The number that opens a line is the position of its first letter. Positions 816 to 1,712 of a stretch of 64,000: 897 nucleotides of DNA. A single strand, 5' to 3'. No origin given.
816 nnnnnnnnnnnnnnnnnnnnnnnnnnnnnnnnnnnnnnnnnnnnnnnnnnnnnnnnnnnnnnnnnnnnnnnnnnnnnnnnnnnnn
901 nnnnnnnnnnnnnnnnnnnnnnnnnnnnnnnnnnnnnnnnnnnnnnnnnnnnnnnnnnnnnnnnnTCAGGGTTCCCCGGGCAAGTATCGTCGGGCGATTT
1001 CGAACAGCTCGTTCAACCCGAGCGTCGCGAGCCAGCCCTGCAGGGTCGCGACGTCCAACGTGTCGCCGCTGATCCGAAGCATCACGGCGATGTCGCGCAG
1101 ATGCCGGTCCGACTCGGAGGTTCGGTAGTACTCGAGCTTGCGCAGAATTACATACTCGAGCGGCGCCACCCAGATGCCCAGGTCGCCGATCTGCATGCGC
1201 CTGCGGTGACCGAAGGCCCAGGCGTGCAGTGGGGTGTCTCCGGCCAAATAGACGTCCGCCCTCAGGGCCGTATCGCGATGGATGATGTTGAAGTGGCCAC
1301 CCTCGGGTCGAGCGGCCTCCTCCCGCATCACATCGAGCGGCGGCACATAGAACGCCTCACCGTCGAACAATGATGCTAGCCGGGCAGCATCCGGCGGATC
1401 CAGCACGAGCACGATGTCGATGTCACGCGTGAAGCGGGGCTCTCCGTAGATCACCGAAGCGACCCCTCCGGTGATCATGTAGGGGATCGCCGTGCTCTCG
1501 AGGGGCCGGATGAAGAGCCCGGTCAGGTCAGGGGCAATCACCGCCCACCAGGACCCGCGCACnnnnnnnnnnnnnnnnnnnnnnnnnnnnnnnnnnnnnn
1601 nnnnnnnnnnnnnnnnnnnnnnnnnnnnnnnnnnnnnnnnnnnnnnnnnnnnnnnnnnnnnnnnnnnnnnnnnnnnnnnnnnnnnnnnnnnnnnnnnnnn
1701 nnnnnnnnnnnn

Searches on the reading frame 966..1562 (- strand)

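Call 44: search_protein_families(library=pfam, proteins=[window:966-1562:-], max_evalue=0.0001)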
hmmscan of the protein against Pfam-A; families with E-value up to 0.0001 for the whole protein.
window:966-1562:- (198 aa): 1 family
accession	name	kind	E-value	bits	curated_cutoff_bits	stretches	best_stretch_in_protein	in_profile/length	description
PF08843.17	AbiEii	-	6.9e-06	26.6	22.5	1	30-170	17-177/238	Nucleotidyl transferase AbiEii toxin, Type IV TA system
